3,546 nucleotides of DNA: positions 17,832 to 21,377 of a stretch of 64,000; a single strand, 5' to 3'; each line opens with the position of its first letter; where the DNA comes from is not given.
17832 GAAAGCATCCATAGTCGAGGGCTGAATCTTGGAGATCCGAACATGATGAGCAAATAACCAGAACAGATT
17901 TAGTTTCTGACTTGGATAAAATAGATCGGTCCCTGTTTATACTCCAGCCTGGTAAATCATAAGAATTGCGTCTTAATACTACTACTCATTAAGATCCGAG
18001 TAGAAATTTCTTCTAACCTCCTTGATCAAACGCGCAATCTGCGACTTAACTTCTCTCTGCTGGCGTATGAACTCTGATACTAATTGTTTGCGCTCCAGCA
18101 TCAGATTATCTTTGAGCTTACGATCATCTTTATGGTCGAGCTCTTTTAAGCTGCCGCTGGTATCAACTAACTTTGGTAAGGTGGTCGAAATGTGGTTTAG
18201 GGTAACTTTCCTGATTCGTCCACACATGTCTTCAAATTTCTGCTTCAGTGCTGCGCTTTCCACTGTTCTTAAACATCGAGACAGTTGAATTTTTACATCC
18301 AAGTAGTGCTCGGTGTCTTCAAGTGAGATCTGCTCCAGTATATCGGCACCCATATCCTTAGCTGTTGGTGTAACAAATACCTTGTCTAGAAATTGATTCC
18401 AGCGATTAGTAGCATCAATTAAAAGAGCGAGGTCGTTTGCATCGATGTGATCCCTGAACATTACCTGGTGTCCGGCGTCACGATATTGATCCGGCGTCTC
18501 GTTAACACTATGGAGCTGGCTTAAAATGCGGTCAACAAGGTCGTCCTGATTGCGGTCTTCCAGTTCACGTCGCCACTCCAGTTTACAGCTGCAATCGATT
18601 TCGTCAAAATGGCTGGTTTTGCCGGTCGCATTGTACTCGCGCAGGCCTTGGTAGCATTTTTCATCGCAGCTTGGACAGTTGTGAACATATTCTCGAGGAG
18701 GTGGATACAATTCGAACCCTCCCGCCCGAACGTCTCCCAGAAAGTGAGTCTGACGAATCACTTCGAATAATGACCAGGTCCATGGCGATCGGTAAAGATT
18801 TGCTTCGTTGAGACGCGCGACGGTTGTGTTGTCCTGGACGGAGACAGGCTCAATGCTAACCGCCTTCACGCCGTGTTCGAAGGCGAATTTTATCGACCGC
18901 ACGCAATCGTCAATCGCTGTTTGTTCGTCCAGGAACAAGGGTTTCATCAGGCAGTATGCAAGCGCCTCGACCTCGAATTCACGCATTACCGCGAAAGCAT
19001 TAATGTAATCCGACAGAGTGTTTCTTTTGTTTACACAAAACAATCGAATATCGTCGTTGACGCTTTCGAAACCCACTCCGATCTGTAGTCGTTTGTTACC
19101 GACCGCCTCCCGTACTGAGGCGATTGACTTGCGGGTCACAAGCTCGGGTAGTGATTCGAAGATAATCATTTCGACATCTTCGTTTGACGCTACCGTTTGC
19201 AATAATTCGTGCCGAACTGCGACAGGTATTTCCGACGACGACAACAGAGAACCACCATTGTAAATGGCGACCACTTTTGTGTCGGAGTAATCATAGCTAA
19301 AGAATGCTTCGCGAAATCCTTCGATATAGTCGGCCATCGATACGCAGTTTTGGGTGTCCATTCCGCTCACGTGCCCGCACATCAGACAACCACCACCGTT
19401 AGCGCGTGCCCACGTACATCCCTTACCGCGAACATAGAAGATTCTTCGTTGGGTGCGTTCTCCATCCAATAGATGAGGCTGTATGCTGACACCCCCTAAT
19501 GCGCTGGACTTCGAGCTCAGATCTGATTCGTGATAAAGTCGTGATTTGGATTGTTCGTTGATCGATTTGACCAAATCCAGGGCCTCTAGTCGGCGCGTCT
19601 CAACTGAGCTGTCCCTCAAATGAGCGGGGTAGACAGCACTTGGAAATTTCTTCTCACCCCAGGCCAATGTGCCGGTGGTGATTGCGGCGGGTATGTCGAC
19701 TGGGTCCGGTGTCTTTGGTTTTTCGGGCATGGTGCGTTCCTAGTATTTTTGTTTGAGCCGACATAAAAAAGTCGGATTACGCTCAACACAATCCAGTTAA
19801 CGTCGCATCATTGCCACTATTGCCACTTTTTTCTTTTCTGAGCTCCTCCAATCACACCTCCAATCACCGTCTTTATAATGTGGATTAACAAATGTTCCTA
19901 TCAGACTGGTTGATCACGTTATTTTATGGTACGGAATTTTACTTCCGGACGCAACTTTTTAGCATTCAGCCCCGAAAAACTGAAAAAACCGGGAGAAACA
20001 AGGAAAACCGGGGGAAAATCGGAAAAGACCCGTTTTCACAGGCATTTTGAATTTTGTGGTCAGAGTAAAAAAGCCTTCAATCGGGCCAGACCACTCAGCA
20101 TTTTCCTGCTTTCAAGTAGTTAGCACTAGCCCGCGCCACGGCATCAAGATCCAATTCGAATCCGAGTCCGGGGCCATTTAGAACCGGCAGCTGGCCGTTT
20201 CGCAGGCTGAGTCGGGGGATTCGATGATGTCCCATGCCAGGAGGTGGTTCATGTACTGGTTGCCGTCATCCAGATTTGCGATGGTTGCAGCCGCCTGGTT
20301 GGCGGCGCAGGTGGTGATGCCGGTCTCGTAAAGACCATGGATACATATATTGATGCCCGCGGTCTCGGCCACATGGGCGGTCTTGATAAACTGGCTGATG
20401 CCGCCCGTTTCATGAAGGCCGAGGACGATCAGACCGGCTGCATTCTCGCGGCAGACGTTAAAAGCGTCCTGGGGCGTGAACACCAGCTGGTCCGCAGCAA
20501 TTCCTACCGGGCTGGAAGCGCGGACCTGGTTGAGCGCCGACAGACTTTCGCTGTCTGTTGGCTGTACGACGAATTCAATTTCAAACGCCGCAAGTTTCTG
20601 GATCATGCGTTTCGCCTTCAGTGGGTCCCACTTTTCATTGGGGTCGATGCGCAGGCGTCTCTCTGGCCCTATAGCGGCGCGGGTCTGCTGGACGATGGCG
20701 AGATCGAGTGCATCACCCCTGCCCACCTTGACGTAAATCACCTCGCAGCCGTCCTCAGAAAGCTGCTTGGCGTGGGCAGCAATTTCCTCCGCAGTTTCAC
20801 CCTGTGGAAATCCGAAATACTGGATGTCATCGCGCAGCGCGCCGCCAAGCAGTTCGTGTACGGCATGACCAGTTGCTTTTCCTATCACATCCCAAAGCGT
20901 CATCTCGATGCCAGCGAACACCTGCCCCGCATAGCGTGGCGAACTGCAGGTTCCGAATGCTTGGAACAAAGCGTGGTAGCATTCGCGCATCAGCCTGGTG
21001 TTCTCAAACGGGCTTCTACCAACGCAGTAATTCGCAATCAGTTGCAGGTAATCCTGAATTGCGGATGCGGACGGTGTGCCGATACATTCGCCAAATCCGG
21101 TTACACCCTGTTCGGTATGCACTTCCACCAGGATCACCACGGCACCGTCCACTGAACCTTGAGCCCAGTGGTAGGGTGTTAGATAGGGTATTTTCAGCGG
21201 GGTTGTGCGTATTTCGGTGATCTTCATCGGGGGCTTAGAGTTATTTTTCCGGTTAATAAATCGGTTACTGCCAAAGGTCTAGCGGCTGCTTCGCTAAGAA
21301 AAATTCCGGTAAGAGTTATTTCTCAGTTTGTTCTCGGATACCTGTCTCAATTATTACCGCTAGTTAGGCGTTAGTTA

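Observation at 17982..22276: Radical-SAM enzyme whose C-terminal domain is duplicated as an inverted stand-alone gene, bracketing an enolase-superfamily gene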

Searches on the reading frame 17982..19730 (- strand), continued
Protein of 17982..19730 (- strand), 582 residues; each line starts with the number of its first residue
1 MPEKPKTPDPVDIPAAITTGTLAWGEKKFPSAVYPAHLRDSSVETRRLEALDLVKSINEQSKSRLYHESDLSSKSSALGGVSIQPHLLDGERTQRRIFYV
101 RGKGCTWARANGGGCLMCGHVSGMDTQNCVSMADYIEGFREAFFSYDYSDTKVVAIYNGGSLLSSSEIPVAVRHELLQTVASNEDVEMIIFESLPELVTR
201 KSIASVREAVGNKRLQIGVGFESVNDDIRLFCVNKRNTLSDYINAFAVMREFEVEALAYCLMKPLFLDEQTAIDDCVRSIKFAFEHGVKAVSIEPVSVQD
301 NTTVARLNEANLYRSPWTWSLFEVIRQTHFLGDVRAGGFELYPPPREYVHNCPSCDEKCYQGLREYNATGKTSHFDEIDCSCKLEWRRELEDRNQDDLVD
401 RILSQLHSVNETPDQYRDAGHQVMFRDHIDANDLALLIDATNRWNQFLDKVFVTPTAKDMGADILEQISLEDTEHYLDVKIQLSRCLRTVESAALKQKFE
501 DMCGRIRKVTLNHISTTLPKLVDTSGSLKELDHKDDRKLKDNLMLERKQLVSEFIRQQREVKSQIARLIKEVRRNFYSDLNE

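Call 69: list_cluster_members(proteins=[P0019, P0021, P0024, P0032, P0006, P0007, P0057, P0060, P0039])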
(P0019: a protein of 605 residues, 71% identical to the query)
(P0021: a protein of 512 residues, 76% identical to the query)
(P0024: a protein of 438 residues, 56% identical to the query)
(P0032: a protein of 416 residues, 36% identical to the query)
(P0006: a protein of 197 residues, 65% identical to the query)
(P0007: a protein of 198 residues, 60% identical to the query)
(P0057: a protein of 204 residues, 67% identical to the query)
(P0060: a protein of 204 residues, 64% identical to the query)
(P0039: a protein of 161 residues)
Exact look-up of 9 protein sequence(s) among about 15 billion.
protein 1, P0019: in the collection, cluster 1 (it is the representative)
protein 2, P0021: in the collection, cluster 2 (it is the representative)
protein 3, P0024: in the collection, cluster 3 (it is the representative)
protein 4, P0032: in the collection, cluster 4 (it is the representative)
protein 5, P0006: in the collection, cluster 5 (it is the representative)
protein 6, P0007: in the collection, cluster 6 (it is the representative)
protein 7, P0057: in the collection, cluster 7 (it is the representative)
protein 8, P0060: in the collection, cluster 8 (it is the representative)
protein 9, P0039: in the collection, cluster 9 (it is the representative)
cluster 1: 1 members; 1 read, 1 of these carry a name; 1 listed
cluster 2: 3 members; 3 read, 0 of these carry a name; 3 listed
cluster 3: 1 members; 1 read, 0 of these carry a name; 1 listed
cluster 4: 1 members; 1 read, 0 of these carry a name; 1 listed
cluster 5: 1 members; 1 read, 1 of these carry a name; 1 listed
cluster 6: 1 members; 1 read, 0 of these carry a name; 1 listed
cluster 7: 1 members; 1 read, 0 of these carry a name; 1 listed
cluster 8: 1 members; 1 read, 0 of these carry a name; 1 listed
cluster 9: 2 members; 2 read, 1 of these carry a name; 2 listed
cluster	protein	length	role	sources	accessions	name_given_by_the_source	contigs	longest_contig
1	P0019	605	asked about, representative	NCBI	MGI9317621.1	MAG: radical SAM protein [bacterium]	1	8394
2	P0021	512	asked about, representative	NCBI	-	-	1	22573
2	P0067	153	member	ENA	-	-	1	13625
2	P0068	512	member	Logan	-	-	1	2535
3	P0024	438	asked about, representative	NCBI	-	-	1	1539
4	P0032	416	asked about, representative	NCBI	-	-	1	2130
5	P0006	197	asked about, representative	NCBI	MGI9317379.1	MAG: hypothetical protein ACR2QW_08625 [bacterium]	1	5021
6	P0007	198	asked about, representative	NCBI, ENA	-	-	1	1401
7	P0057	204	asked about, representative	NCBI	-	-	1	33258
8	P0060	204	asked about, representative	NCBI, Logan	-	-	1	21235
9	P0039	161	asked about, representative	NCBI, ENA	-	-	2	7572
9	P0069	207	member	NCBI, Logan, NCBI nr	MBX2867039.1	MAG: hypothetical protein KTR18_00070 [Acidiferrobacterales bacterium] | hypothetical protein [Acidiferrobacterales bacterium]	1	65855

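Call 78: find_related_loci(query=A1, collection=viral_contigs, flank=8000)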
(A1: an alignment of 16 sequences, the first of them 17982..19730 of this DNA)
Query A1 (582 aa) in viral_contigs; peptide patterns used: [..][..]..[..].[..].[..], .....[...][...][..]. (x = any residue, [..] = any of these).
18 stretches matched a pattern; 1 encode a relative of the query (tblastn E <= 1e-3); 1 distinct loci.
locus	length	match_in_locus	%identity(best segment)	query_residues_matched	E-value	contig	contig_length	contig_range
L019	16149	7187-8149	33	76-392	2e-61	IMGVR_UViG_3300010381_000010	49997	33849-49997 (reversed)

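Call 80: search_protein_families(library=pfam, proteins=[L019:7022-8236:+, L019:8514-9404:-, L019:5775-6326:-, L019:2264-3544:-, L019:3548-4285:-, L019:4288-4842:-, L019:10205-10966:-, L019:11282-11920:-, L019:12709-13407:+, L019:14293-15291:+], max_evalue=0.001)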
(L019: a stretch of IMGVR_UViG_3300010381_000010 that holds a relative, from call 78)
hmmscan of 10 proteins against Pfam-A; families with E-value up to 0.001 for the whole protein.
L019:7022-8236:+ (404 aa): 1 family
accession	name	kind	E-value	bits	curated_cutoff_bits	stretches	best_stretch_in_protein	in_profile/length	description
PF04055.27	Radical_SAM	-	2.5e-05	25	29.5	1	95-241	11-149/166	Radical SAM superfamily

L019:8514-9404:- (296 aa): 2 families
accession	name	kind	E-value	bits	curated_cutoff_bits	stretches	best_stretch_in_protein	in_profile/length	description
PF00126.33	HTH_1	-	1.3e-15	57.5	26.6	1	5-62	2-60/60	Bacterial regulatory helix-turn-helix protein, lysR family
PF03466.25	LysR_substrate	-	2.1e-10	40.8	28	1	93-270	8-188/209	LysR substrate binding domain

L019:5775-6326:- (183 aa): 1 family
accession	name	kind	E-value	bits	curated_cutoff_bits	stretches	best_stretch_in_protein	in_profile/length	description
PF07022.19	Phage_CI_repr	-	5.3e-07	30.3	22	1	45-107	3-65/65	Bacteriophage CI repressor helix-turn-helix domain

L019:2264-3544:- (426 aa): 1 family
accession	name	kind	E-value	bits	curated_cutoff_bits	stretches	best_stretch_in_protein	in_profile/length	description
PF03837.19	RecT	-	7.2e-26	91.4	24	1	57-221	15-195/198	RecT family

L019:3548-4285:- (245 aa): 0 families

L019:4288-4842:- (184 aa): 1 family
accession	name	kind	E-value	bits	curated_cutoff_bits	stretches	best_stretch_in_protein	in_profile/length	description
PF12705.13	PDDEXK_1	-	5.7e-06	26.9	22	1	90-159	124-203/247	PD-(D/E)XK nuclease superfamily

L019:10205-10966:- (253 aa): 1 family
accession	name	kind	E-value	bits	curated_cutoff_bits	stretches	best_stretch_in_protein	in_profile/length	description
PF04231.19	Endonuclease_1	-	2.7e-31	109.5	25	1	74-247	67-235/235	Endonuclease I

L019:11282-11920:- (212 aa): 1 family
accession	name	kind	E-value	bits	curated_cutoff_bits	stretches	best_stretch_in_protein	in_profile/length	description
PF00717.28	Peptidase_S24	-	1.5e-15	57.3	23.3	1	83-205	5-115/116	Peptidase S24-like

L019:12709-13407:+ (232 aa): 0 families

L019:14293-15291:+ (332 aa): 0 families

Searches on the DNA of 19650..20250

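Call 83: search_rna_families(source=window, start=19650, end=20250, threshold=evalue, max_evalue=10, show_alignments=3)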
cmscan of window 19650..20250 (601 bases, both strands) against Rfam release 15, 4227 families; matches with E-value up to 10: 4.
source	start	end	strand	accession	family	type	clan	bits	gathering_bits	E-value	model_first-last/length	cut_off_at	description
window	19931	20047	+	RF00195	RsmY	Gene; sRNA;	CL00106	14.4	57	0.43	1-121/121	no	RsmY RNA family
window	19994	20102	+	RF02158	NPPA-AS1_3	Gene; lncRNA;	-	13.4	55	1.9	1-108/108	no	NPPA antisense RNA 1 conserved region 3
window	20016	20077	-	RF01261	snR82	Gene; snRNA; snoRNA; HACA-box;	CL00040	12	60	3.5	1-270/270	no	Small nucleolar RNA snR82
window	19827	19889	-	RF02191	TCL6_1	Gene; lncRNA;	-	11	60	8.2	53-113/113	no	T-cell leukemia/lymphoma 6 conserved region 1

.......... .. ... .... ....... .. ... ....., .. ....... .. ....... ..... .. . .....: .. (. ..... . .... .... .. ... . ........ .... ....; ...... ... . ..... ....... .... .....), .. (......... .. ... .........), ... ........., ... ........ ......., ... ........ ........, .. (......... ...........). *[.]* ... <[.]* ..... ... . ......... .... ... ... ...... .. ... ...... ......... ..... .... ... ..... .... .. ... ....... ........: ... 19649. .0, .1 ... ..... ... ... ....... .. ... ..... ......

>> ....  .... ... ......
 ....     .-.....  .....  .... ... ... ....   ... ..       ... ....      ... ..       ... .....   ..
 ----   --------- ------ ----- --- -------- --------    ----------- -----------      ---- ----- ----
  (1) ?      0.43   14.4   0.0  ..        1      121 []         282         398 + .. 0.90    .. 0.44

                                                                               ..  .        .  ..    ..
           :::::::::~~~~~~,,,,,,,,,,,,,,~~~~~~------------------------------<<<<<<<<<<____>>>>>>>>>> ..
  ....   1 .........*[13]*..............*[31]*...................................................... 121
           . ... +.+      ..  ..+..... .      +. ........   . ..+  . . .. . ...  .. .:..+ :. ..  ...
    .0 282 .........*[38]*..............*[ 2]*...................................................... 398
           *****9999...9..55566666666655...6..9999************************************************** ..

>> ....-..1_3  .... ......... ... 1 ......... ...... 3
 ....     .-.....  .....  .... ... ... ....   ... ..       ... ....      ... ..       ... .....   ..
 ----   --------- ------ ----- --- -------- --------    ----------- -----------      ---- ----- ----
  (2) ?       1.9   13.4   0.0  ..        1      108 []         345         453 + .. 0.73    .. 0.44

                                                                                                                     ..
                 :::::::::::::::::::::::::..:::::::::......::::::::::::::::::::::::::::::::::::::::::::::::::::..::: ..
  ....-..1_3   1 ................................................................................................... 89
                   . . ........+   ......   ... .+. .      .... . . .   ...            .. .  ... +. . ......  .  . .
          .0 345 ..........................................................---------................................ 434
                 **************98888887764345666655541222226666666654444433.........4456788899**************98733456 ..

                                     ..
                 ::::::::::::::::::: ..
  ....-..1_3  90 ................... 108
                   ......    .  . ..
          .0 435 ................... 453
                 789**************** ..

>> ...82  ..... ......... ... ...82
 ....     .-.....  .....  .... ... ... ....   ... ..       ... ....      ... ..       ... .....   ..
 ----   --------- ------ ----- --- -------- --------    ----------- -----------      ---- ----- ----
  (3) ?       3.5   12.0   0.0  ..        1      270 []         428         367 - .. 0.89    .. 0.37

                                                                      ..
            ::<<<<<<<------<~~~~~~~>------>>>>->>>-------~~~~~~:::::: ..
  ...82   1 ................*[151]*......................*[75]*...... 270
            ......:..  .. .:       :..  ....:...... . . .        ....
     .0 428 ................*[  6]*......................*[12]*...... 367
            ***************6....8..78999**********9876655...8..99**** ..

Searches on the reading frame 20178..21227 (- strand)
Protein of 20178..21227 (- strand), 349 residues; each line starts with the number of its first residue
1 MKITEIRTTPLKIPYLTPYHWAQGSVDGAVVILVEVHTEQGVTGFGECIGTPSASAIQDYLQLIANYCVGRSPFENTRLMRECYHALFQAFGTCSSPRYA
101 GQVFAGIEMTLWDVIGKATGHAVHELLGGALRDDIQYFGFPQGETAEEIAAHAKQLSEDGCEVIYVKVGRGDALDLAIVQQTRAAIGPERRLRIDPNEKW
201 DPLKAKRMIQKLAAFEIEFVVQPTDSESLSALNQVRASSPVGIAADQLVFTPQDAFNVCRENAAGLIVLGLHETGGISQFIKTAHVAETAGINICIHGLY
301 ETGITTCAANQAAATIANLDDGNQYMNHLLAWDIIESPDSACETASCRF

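Call 5: search_protein_families(library=pfam, proteins=[window:20178-21227:-], max_evalue=0.01)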
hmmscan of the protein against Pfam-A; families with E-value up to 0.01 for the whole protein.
window:20178-21227:- (349 aa): 2 families
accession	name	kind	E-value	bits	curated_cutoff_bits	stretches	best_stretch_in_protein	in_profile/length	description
PF13378.12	MR_MLE_C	-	1e-35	123.9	29.4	1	149-335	2-192/219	Enolase C-terminal domain-like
PF02746.21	MR_MLE_N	-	3.1e-16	60.1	22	1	12-128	10-117/117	Mandelate racemase / muconate lactonizing enzyme, N-terminal domain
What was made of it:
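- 20095..21227 (-): MR/MLE (enolase-superfamily) gene, disrupted. A 1-nt deletion near 20211 ends the ORF at 20178; the intact frame would run to 20095. It is a bystander, not part of the unit. Pfam (call 5).
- Checked: The enclosed gene 20178-21227 (minus) is MR/MLE: PF02746 plus PF13378 (call 5).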

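Call 6: search_protein_families(library=ncbifam, proteins=[window:20178-21227:-], max_evalue=10)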
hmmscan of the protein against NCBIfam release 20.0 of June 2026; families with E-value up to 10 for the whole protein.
window:20178-21227:- (349 aa): 17 families
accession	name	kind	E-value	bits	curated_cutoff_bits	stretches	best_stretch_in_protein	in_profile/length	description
TIGR02534.1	mucon_cyclo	subfamily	3.1e-43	148.2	334.95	1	3-330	1-328/368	muconate/chloromuconate family cycloisomerase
NF010624.0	PRK14017.1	equivalog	1.9e-35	122.7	311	1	32-314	16-301/382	galactonate dehydratase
NF047820.1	TalGalacDh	equivalog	2.5e-29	102.3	500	1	26-315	33-322/371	L-talarate/galactarate dehydratase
NF040790.2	glucon_galact_dh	equivalog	1.2e-28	100.1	750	1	27-332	21-333/390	bifunctional D-gluconate/D-galactonate dehydratase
NF043051.1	ManoateDhtManD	equivalog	6.3e-25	87.8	550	2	32-169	18-151/403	D-mannonate dehydratase ManD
NF041118.1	A_G_epim_Thtga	equivalog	5.4e-24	84.9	500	1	1-306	1-299/341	L-Ala-D/L-Glu epimerase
NF043002.1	HProlDhtase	equivalog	4.3e-23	81.7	500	1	1-317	1-313/366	cis-3-hydroxy-L-proline dehydratase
NF011654.0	PRK15072.1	subfamily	4.8e-23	81.7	430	2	32-169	18-151/404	D-galactonate dehydratase family protein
NF002782.0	PRK02901.1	equivalog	5e-21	75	288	1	158-321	99-263/328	o-succinylbenzoate synthase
TIGR01928.1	menC_lowGC_arch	equivalog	3.4e-20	72.3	200.65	1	12-313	4-297/325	o-succinylbenzoate synthase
NF040866.1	AraD_Arch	equivalog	2.8e-18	66.1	650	1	31-316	34-319/372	arabinonate dehydratase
NF042940.1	racemase_DgcA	equivalog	5.2e-18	65.3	400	1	14-319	9-291/323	N-acetyl-D-Glu racemase DgcA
NF011708.0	PRK15129.1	equivalog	2.4e-15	56.4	343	1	12-314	10-291/321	L-Ala-D/L-Glu epimerase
TIGR01927.1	menC_gam_Gplu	equivalog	4.6e-15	55.7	130.55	1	140-331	107-298/307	o-succinylbenzoate synthase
NF011968.0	PRK15440.1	equivalog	3.4e-14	52.5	393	1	31-298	59-320/395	L-rhamnonate dehydratase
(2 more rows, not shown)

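Call 52: search_protein_families(library=padloc, proteins=[window:20178-21227:-], max_evalue=0.1)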
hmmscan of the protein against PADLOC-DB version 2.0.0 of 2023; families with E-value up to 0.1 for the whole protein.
window:20178-21227:- (349 aa): 0 families
